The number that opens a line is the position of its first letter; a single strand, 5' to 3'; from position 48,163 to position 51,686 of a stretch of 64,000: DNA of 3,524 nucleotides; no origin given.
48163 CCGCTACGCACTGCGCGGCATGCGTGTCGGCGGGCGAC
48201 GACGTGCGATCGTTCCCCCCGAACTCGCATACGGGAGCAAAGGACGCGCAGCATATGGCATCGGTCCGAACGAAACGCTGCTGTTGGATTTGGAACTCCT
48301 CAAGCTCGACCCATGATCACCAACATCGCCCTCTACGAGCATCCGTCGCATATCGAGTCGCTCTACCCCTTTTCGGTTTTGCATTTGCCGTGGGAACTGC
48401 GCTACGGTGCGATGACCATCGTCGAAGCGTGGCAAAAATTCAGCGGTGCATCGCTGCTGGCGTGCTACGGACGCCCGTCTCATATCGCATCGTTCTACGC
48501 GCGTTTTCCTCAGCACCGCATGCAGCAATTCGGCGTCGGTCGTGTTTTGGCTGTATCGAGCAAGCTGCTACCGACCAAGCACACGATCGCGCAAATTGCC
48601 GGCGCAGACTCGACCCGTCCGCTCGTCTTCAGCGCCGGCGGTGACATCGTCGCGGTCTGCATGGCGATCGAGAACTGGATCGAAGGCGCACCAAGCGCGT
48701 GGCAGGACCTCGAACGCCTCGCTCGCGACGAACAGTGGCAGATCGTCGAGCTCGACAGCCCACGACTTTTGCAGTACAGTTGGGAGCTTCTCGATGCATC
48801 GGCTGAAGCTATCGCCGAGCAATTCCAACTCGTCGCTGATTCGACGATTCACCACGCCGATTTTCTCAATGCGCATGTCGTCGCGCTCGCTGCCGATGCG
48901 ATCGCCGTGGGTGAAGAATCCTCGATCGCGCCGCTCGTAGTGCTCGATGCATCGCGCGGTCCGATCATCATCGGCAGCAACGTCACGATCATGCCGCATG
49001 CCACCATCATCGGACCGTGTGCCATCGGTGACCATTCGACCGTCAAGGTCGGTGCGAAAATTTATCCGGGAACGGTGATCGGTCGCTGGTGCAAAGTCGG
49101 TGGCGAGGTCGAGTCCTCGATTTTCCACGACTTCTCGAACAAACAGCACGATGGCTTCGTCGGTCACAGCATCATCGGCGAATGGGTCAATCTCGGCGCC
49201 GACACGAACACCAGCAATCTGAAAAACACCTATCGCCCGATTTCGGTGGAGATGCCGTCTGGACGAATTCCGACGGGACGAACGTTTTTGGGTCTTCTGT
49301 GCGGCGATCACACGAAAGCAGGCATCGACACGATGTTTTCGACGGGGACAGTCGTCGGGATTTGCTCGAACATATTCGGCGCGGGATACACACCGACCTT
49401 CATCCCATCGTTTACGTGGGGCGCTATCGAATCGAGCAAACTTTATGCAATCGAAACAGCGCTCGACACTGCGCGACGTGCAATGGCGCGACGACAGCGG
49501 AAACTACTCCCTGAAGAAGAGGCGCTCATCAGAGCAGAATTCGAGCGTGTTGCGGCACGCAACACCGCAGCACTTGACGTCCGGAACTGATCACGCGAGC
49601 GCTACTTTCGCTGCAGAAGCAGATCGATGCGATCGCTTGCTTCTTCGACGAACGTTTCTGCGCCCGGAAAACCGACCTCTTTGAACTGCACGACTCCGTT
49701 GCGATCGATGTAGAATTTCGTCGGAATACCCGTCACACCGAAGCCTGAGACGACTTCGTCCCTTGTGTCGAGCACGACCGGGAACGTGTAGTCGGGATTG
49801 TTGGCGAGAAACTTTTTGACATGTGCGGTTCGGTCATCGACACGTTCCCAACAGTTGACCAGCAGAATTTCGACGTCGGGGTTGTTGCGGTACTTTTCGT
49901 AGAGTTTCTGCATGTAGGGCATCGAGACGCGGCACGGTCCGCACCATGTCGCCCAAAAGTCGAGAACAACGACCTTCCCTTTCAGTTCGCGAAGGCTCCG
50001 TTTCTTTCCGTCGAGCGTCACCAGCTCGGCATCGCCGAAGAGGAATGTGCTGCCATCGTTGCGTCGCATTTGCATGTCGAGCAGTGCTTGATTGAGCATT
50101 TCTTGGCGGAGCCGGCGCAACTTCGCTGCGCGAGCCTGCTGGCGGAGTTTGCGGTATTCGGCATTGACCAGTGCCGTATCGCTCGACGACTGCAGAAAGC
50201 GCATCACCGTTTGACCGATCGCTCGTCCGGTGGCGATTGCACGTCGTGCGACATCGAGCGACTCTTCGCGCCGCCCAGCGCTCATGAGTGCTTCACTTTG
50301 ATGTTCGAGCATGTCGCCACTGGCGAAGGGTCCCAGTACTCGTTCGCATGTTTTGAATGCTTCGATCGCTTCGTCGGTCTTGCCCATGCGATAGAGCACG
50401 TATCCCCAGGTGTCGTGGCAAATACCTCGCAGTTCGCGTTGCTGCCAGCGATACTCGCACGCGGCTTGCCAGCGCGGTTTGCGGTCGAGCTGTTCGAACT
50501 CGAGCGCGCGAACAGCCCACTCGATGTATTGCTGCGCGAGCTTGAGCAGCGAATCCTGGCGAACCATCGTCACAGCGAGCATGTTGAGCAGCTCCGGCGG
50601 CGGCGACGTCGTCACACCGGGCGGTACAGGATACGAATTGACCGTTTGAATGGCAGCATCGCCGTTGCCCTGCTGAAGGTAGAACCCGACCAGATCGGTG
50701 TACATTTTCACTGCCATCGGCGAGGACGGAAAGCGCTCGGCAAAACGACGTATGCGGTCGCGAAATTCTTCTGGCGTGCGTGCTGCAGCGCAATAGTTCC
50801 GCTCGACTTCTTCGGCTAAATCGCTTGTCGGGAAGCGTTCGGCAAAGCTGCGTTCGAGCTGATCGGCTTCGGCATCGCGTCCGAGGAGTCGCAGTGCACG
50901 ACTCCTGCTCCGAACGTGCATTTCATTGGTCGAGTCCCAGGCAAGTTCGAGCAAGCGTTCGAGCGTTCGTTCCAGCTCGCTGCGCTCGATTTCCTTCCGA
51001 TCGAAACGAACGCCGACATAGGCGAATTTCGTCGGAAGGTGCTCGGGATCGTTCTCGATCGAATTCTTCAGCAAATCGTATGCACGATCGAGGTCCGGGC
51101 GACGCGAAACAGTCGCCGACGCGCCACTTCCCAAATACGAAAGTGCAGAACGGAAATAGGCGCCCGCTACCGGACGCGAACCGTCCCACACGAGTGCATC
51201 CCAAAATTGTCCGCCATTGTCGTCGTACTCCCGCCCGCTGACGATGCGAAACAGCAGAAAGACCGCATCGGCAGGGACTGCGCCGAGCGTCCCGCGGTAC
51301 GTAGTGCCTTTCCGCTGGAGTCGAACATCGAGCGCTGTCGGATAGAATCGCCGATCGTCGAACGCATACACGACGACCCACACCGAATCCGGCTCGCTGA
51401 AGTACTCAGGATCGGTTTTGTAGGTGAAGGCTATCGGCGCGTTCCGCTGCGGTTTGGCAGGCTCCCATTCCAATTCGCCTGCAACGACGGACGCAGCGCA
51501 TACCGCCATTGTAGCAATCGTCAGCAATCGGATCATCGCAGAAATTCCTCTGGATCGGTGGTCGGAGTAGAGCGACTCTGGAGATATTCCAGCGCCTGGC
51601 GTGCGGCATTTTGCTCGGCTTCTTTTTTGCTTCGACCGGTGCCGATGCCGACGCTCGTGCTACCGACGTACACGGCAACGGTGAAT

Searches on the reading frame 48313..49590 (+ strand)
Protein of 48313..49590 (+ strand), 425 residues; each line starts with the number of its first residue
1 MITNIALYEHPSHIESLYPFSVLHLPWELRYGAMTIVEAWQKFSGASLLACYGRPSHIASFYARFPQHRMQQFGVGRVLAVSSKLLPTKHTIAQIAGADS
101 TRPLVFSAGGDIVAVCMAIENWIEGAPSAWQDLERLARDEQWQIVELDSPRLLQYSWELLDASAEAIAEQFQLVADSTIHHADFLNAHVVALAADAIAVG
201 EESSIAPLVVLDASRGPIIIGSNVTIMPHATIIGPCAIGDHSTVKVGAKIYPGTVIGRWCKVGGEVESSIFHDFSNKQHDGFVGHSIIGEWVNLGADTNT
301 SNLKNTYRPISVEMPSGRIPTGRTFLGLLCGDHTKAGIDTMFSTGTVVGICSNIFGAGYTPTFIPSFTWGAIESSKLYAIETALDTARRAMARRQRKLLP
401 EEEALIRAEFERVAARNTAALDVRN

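Call 59: search_protein_families(library=pfam, proteins=[window:48313-49590:+], max_evalue=0.001)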
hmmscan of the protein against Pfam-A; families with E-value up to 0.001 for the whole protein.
window:48313-49590:+ (425 aa): 3 families
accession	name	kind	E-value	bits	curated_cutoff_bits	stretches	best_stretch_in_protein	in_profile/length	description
PF13562.11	NTP_transf_4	-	5.6e-11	43.2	27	1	5-175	1-149/153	Sugar nucleotidyl transferase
PF00132.30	Hexapep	-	5e-09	35.9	27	1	218-250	2-34/36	Bacterial transferase hexapeptide (six repeats)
PF25084.1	LbH_EIF2B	-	0.00015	22.2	54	1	220-299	6-86/105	EIF2B subunit epsilon LbH domain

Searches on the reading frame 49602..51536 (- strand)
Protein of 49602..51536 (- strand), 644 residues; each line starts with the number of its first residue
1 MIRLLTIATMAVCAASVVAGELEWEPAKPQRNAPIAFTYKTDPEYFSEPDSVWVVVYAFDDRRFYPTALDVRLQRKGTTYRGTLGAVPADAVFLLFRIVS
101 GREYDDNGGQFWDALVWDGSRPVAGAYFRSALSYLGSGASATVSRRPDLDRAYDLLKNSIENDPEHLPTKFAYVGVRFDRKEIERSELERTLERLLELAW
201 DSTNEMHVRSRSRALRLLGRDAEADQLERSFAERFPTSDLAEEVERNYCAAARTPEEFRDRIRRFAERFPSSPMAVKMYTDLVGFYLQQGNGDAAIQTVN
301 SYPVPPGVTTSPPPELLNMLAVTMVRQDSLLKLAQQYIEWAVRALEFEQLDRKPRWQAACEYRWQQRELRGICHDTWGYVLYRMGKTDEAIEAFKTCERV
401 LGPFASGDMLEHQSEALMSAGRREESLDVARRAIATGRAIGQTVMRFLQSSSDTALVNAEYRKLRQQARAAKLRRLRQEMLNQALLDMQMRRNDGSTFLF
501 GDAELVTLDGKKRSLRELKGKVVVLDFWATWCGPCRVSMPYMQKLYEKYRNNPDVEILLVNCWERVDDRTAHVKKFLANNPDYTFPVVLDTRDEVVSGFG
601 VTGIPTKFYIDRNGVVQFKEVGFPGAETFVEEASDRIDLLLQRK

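Call 59: search_protein_families(library=pfam, proteins=[window:49602-51536:-], max_evalue=0.001)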
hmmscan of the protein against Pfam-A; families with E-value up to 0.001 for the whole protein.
window:49602-51536:- (644 aa): 8 families
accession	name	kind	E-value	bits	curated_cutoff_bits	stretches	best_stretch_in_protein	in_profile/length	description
PF08534.16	Redoxin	-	6.5e-22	78.4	26.6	1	503-624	9-136/148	Redoxin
PF00578.27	AhpC-TSA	-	2.4e-20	73.2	26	1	502-618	7-123/124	AhpC/TSA family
PF13905.12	Thioredoxin_8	-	3.6e-15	56.5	27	1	520-614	1-92/94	Thioredoxin-like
PF00085.26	Thioredoxin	-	1.5e-10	41.5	23.5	1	520-565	18-61/103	Thioredoxin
PF14559.12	TPR_19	-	6e-07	30.1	25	0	279-303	28-52/68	Tetratricopeptide repeat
PF13098.12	Thioredoxin_2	-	8.2e-07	29.8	27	1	518-629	3-100/104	Thioredoxin-like domain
PF13432.12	TPR_16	-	7e-06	26.8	32.7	0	377-435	3-59/65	Tetratricopeptide repeat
PF13428.12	TPR_14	-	3.2e-05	24.6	23.5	0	248-280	10-42/44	Tetratricopeptide repeat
